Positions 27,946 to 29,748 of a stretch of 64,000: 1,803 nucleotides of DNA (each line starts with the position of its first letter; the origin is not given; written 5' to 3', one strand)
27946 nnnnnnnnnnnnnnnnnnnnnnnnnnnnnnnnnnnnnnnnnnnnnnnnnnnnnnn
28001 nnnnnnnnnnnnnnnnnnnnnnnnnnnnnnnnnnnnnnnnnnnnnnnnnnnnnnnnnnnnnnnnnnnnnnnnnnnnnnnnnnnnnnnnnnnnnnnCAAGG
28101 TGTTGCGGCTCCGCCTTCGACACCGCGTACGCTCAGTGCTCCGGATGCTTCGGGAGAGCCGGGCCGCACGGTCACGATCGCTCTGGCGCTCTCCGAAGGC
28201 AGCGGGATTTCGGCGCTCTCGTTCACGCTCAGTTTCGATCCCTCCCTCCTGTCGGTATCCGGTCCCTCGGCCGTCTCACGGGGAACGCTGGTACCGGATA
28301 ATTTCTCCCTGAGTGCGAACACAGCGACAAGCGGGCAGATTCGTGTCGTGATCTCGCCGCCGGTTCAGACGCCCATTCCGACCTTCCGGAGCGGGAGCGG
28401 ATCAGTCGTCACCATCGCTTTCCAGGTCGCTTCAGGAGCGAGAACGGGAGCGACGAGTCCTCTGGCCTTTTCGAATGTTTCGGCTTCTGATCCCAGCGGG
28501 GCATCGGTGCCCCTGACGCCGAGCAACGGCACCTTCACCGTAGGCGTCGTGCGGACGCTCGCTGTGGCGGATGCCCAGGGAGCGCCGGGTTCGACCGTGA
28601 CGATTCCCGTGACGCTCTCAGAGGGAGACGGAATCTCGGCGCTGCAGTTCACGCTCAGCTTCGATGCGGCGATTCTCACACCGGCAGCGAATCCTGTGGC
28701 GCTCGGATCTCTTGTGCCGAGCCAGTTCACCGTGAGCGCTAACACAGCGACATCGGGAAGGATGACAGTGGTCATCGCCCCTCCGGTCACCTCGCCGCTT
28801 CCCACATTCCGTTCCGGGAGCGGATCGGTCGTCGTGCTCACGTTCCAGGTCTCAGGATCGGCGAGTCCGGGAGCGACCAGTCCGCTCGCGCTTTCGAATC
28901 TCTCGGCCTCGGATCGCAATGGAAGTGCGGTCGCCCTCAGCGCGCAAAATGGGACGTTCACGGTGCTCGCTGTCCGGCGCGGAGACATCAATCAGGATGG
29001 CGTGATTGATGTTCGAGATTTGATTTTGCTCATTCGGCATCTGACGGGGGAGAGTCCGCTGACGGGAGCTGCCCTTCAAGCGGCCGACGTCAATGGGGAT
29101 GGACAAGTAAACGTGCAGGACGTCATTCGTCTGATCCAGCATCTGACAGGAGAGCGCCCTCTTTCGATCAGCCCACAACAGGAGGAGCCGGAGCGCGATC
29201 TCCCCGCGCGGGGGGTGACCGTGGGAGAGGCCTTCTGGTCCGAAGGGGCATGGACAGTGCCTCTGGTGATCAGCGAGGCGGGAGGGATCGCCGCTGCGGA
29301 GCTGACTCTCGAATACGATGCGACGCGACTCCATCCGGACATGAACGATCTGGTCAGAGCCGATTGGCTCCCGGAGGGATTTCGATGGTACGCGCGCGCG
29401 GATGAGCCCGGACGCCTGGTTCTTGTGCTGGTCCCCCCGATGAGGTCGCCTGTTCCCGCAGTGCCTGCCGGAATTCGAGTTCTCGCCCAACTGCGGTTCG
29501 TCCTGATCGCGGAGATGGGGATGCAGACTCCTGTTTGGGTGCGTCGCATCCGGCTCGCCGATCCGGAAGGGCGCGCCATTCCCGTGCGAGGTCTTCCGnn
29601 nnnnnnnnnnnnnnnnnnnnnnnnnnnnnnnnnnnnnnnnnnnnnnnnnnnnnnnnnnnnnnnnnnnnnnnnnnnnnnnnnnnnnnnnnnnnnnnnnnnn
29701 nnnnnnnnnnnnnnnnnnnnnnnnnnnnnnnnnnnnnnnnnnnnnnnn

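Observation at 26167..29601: Secreted metalloprotease carrying both cohesins and a dockerin: candidate self-assembling, cellulosome-like protease scaffold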

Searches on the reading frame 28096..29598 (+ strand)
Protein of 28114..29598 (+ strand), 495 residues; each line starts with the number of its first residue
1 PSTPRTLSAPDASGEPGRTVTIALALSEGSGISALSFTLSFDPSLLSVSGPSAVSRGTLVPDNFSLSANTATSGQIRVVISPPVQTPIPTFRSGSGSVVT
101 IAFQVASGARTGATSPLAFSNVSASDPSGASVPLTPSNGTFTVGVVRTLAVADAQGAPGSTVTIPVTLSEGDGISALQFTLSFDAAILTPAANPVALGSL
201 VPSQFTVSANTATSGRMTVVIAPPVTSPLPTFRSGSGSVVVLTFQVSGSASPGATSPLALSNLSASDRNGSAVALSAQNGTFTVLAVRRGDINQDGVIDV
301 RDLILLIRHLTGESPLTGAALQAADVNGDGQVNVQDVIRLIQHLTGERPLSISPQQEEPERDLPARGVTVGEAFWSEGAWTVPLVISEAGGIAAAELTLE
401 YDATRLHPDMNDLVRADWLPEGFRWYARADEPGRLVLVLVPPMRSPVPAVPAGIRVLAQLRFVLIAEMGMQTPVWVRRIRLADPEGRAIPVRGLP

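Call 35: predict_structure(alignment_id=A1)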
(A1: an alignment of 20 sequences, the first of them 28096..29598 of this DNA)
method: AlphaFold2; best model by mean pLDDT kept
length: 501 residues; sequences in the alignment: 20
mean_pLDDT: 81.7   pTM: 0.42
mean pLDDT of the five models: 81.7, 79.2, 76.7, 67.9, 66.7
residues with pLDDT >= 90: 168; 70-90: 257; 50-70: 50; < 50: 26
segments of 3 or more residues with pLDDT < 50: 1-7, 357-371, 499-501
pLDDT, mean of each block of 10 residues (from residue 1): 46 85 87 89 96 87 93 92 94 88 92 81 94 90 86 81 85 82 95 93 91 93 94 78 86 84 92 80 88 74 81 88 77 79 80 50 30 59 75 79 88 85 79 85 87 77 82 65 82 66 37
secondary structure, 60 per line:
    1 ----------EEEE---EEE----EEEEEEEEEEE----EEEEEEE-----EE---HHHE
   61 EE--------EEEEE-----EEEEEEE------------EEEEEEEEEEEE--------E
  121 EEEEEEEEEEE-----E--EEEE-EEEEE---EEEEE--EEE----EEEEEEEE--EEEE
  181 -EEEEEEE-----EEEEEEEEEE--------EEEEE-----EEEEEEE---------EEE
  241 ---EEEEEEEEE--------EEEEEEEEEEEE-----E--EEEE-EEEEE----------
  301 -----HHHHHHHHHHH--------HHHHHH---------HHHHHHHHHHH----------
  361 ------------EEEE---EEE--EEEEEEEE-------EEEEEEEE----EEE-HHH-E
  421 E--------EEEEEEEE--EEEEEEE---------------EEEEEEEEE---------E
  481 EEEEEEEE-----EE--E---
elements in order: E11-14 E18-20 E25-35 E40-46 E60-62 E71-75 E81-87 E100-111 E120-131 E140-143 E145-149 E153-157 E160-162 E167-174 E177-180 E182-188 E194-203 E212-216 E222-228 E238-240 E244-252 E261-272 E281-284 E286-290 H306-316 H325-330 H340-350 E373-376 E380-382 E385-392 E400-407 E412-414 E430-437 E440-446 E462-470 E480-488

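Call 39: fold_search(model_id=the predicted structure, library=pdb)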
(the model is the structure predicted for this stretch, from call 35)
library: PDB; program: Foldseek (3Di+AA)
matches with E <= 10: 1876; with E <= 0.001: 717
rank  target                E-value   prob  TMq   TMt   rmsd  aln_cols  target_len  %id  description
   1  4fl4_C                3.1e-14  1.00  0.26  0.41  15.8       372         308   18  Scaffoldin conformation and dynamics revealed by a ternary complex from the Clostridium thermocellum cellulosome (released 2012-06-27)
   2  8beg_B                5.6e-14  1.00  0.28  0.23  16.5       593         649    8  Structure of Ig-like domains from PrgB (released 2022-11-30)
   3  3l8q_D                1.7e-13  1.00  0.23  0.33  13.4       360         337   13  Structure analysis of the type II cohesin dyad from the adaptor ScaA scaffoldin of Acetivibrio cellulolyticus (released 2010-05-05)
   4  3l8q_A                2.3e-13  1.00  0.22  0.32  13.8       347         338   14  Structure analysis of the type II cohesin dyad from the adaptor ScaA scaffoldin of Acetivibrio cellulolyticus (released 2010-05-05)
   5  4fl4_L                3.0e-13  1.00  0.26  0.41  17.4       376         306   17  Scaffoldin conformation and dynamics revealed by a ternary complex from the Clostridium thermocellum cellulosome (released 2012-06-27)
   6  3l8q_C                3.2e-13  1.00  0.23  0.33  13.3       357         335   12  Structure analysis of the type II cohesin dyad from the adaptor ScaA scaffoldin of Acetivibrio cellulolyticus (released 2010-05-05)
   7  8beg_A                3.3e-13  1.00  0.29  0.24  16.4       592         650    7  Structure of Ig-like domains from PrgB (released 2022-11-30)
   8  4fl4_I                4.4e-13  1.00  0.27  0.43  16.0       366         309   18  Scaffoldin conformation and dynamics revealed by a ternary complex from the Clostridium thermocellum cellulosome (released 2012-06-27)
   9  3kcp_A                4.6e-13  1.00  0.26  0.42  14.7       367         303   19  Crystal structure of interacting Clostridium thermocellum multimodular components (released 2010-02-09)
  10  3l8q_B                7.5e-13  1.00  0.24  0.34  14.0       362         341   13  Structure analysis of the type II cohesin dyad from the adaptor ScaA scaffoldin of Acetivibrio cellulolyticus (released 2010-05-05)
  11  6e3f                  1.1e-12  1.00  0.26  0.27  17.0       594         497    9  The structure of the C-terminal domains (C123) of Streptococcus intermedius antigen I/II (Pas) (released 2019-07-17)
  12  7l0o_B                1.5e-12  1.00  0.26  0.27  16.7       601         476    9  Streptococcus gordonii C123 Domain(s)-Structural and Functional Analysis (released 2021-09-08)
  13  6kgd_A                1.8e-12  1.00  0.26  0.85   1.9       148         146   27  Crystal structure of CaDoc0917(R49D)-CaCohA2 complex at pH 8.0 (released 2020-07-08)
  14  7l0o_A                5.6e-12  1.00  0.25  0.26  16.6       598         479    9  Streptococcus gordonii C123 Domain(s)-Structural and Functional Analysis (released 2021-09-08)
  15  6kgc_A                9.6e-12  1.00  0.26  0.86   1.9       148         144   27  Crystal structure of CaDoc0917(R49D)-CaCohA2 complex at pH 5.4 (released 2020-07-08)
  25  2xdh                  2.9e-10  1.00  0.24  0.82   3.0       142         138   22  Non-cellulosomal cohesin from the hyperthermophilic archaeon Archaeoglobus fulgidus (released 2010-05-26)
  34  1aoh_A                1.0e-09  1.00  0.25  0.83   2.3       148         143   23  SINGLE COHESIN DOMAIN FROM THE SCAFFOLDING PROTEIN CIPA OF THE CLOSTRIDIUM THERMOCELLUM CELLULOSOME (released 1998-07-08)
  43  1aoh_B                7.5e-09  1.00  0.25  0.80   2.3       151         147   22  SINGLE COHESIN DOMAIN FROM THE SCAFFOLDING PROTEIN CIPA OF THE CLOSTRIDIUM THERMOCELLUM CELLULOSOME (released 1998-07-08)
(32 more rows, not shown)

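Call 45: find_homologous_proteins(query=window:28114-29598:+, max_evalue=0.001)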
Query window:28114-29598:+ (495 aa): 14 proteins with E <= 0.001 among 8000 candidates.
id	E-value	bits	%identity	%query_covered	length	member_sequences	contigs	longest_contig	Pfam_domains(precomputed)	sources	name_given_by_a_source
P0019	6.1e-169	581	70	85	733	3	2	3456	PF22073.3,PF15780.12,PF00404.25,PF00963.25,PF12371.15,PF00036.39,PF22544.3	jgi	jgi:hypothetical protein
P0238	1.1e-96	343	57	64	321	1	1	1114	PF00404.25,PF00963.25,PF00036.39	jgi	jgi:hypothetical protein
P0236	4.3e-77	278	70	41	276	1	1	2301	PF00404.25,PF00963.25,PF13202.13,PF00036.39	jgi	jgi:hypothetical protein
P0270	2.6e-76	276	42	87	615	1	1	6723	PF22073.3,PF15780.12,PF07610.18,PF00404.25,PF00963.25,PF12371.15,PF22544.3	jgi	jgi:hypothetical protein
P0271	3.4e-68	249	43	71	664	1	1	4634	PF00404.25,PF00963.25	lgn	-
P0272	7.7e-38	149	43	45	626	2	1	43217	PF00404.25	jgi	-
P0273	1.8e-9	55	43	11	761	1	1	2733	PF00404.25,PF13202.13,PF18884.6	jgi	-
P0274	5.1e-8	51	27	39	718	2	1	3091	PF00404.25,PF00963.25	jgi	-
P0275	2.8e-6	45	27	38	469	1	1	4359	PF00404.25,PF00963.25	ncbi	-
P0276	3.8e-6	44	29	22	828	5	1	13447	PF00404.25,PF18676.7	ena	-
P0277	4.9e-6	44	31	33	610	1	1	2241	PF13229.13,PF00404.25,PF00963.25,PF05048.20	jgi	jgi:parallel beta-helix repeat protein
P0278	8.2e-5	40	25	36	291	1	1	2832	PF00404.25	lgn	-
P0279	2.2e-4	39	26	69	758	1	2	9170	PF17963.8,PF00963.25,PF18962.8,PF13860.13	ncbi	-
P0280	7.3e-4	37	20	21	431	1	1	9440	PF13405.13,PF00404.25,PF13517.13,PF00963.25,PF13499.13,PF13202.13,PF00036.39,PF26745.1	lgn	-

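Call 47: search_protein_families(library=pfam, proteins=[P0270, P0271, P0272, P0274, P0275, P0279], max_evalue=0.001)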
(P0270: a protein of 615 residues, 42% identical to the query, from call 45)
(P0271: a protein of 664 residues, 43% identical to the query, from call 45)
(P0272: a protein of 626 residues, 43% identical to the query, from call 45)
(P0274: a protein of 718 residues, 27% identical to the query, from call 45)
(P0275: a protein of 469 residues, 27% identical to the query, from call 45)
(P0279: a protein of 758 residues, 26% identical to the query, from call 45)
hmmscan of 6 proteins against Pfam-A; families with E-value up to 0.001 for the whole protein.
P0270 (615 aa): 8 families
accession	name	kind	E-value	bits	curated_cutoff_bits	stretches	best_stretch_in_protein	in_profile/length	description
PF00963.24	Cohesin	-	3.4e-17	63.4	24.1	1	250-386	3-139/139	Cohesin domain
PF22544.2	HYDIN_VesB_CFA65-like_Ig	-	3.9e-14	53.1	25.5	1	141-236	1-97/100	HYDIN/CFA65/VesB-like, Ig-like domain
PF22073.2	Cep192_D4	-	1.3e-12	48.3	35.5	1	141-242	2-111/112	Cep192 domain 4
PF00404.24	Dockerin_1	-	6.1e-12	46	22.9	1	391-446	1-56/57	Dockerin type I domain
PF15780.11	ASH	-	5.3e-11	43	27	1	146-229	11-93/98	Abnormal spindle-like microcephaly-assoc'd, ASPM-SPD-2-Hydin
PF12371.14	TMEM131_like_N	-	7.6e-09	36.1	28.8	1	145-224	3-82/84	Transmembrane protein 131-like N-terminal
PF07610.17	DUF1573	-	1.3e-07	32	26.1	1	145-237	3-93/98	Protein of unknown function (DUF1573)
PF22067.2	Cep192_D3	-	0.00045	20.7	27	0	155-224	13-82/99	Cep192 domain 3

P0271 (664 aa): 2 families
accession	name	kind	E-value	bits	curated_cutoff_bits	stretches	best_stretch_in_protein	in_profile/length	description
PF00963.24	Cohesin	-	1e-19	71.6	24.1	2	308-442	3-138/139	Cohesin domain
PF00404.24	Dockerin_1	-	5.8e-12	46.1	22.9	1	448-503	1-56/57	Dockerin type I domain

P0272 (626 aa): 1 family
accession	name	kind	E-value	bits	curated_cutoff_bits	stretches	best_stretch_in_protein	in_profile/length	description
PF00404.24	Dockerin_1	-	3.1e-14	53.4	22.9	1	425-479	2-56/57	Dockerin type I domain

P0274 (718 aa): 5 families
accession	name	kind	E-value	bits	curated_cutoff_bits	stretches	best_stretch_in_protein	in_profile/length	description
PF00963.24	Cohesin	-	4.9e-23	82.3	24.1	2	333-437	2-112/139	Cohesin domain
PF00404.24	Dockerin_1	-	8.7e-15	55.1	22.9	1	620-672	1-53/57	Dockerin type I domain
PF13620.12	CarboxypepD_reg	-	7.3e-05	23.5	32.3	1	159-209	2-54/82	Carboxypeptidase regulatory-like domain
PF12951.13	PATR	-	0.00015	22.1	27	1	485-511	3-29/30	Passenger-associated-transport-repeat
PF17210.9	SdrD_B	-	0.00035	21.2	29.7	1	168-215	20-70/112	SdrD B-like domain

P0275 (469 aa): 2 families
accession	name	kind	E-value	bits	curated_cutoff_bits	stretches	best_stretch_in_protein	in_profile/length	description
PF00963.24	Cohesin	-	1.6e-10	41.7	24.1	1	273-402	3-136/139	Cohesin domain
PF00404.24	Dockerin_1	-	3.6e-10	40.3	22.9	1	411-462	2-54/57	Dockerin type I domain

P0279 (758 aa): 6 families
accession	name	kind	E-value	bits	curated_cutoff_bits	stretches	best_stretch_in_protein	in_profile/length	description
PF00963.24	Cohesin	-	3e-09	37.6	24.1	0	561-643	30-117/139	Cohesin domain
PF13860.13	FlgD_ig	-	4.6e-09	36.6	27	1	681-745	12-75/79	FlgD Ig-like domain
PF17963.7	Big_9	-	4.5e-06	27.9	23.6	1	225-318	1-88/89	Bacterial Ig domain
PF00404.24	Dockerin_1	-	3.6e-05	24.3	22.9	1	465-520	2-57/57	Dockerin type I domain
PF13585.12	CHU_C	-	7.4e-05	23.2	27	1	683-750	18-78/86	CHU_C Type IX secretion signal domain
PF18962.6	Por_Secre_tail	-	7.7e-05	23.4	27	1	671-754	2-73/75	Secretion system C-terminal sorting domain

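Call 66: search_protein_families(library=ncbifam, proteins=[P0272], max_evalue=0.001)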
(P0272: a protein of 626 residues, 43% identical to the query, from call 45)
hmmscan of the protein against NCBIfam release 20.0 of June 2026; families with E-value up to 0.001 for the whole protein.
P0272 (626 aa): 2 families
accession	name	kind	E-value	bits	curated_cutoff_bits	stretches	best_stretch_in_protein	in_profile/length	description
NF038122.1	metallo_LGF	subfamily_domain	4.6e-59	200.7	80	1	138-414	2-272/274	NF038122 family metalloprotease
NF049990.1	CellobisidaseCelK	equivalog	1.6e-05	23.3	1700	1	417-482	822-885/889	cellulose 1,4-beta-cellobiosidase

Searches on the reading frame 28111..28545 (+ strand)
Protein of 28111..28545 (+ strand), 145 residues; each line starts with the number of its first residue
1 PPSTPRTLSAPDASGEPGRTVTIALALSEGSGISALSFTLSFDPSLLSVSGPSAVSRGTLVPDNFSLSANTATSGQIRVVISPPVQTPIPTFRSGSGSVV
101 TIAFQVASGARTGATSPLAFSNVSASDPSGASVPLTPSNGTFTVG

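Call 7: search_protein_families(library=pfam, proteins=[window:28111-28545:+], max_evalue=10)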
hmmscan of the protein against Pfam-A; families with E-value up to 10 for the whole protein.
seq(145 aa): 1 family
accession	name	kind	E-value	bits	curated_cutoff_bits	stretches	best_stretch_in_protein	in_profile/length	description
PF00963.24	Cohesin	-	7.2e-15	55.8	24.1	1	8-144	3-139/139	Cohesin domain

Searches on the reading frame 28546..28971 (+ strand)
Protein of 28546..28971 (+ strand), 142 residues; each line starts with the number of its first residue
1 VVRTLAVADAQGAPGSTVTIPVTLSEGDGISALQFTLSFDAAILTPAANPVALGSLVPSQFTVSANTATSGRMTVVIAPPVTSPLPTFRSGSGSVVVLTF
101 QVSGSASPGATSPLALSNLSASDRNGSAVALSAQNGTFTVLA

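Call 7: search_protein_families(library=pfam, proteins=[window:28546-28971:+], max_evalue=10)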
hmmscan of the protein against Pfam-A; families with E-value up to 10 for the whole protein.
seq(142 aa): 1 family
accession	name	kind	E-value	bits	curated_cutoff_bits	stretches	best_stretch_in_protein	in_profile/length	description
PF00963.24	Cohesin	-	4.3e-15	56.6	24.1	1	5-140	3-139/139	Cohesin domain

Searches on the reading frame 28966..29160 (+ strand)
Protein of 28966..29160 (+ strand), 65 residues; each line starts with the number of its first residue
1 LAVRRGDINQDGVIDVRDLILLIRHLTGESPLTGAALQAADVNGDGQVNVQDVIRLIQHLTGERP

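Call 33: find_homologous_proteins(query=window:28966-29160:+, max_evalue=0.001)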
Query window:28966-29160:+: 2 candidates shared short words with the query, none scored E <= 0.001.

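Call 43: search_protein_representatives(protein=window:28966-29160:+)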
Query: 65 residues. Proteins with E-value up to 0.001 (for the whole library): 13949; up to 1e-10: 693; up to 1e-30: 51. The best 150 are listed.
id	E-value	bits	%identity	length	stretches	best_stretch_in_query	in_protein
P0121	1.5e-71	248.4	42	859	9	6-59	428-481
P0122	3.9e-64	225.1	38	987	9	4-60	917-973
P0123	6.4e-59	208.7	40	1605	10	6-62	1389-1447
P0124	3.4e-58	206.4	38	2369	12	3-59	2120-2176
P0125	1.9e-55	197.8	37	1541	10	5-60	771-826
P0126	1.8e-53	191.6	34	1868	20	5-54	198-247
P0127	1.4e-50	182.5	39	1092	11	4-65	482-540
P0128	3.5e-47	171.8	40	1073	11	7-62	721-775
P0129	4.7e-46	168.3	38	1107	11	5-62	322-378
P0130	1.1e-45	167.1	33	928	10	4-56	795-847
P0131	9.7e-45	164.1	37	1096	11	4-61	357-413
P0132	3.2e-44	162.5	37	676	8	6-63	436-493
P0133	2.0e-43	160.0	36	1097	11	6-60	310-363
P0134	8.6e-43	158.0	41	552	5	4-62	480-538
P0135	5.4e-42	155.5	43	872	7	5-57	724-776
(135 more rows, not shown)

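Call 57: find_related_loci(query=A3, collection=metagenome_contigs, flank=6000)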
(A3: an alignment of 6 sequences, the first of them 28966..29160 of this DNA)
Query A3 (65 aa) in metagenome_contigs; peptide patterns used: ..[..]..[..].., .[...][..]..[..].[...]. (x = any residue, [..] = any of these).
600 stretches matched a pattern (row limit reached: there are more); 182 encode a relative of the query (tblastn E <= 1e-3); the best 80 are kept; 80 distinct loci.
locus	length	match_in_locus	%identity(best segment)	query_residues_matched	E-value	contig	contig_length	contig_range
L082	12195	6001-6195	95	1-65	3e-38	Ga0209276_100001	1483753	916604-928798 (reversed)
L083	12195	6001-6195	94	1-65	1e-37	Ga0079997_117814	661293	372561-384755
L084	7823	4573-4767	94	1-65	1e-37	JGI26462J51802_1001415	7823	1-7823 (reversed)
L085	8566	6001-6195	94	1-65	2e-37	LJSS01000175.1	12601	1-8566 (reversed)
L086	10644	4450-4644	94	1-65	9e-38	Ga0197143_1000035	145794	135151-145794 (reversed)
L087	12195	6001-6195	94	1-65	1e-37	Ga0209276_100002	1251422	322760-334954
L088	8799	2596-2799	95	2-65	9e-38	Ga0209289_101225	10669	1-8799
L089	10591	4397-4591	92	1-65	4e-37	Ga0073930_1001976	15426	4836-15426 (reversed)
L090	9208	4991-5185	92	1-65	6e-37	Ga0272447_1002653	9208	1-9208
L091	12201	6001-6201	73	2-65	6e-25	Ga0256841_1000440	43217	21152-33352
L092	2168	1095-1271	63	5-64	7e-19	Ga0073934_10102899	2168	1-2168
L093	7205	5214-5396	49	2-62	6e-16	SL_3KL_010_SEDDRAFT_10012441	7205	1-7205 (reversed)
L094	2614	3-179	46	5-65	4e-15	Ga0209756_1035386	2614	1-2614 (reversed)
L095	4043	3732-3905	50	6-63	4e-14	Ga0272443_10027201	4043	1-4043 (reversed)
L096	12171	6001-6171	44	3-59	2e-12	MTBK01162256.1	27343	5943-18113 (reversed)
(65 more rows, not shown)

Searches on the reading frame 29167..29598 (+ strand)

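Call 7: search_protein_families(library=pfam, proteins=[window:29167-29598:+], max_evalue=10)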
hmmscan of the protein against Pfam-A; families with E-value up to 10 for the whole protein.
seq(144 aa): 1 family
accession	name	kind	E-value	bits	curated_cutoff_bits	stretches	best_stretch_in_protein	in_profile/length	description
PF00963.24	Cohesin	-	0.11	13.1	24.1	1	30-56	17-45/139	Cohesin domain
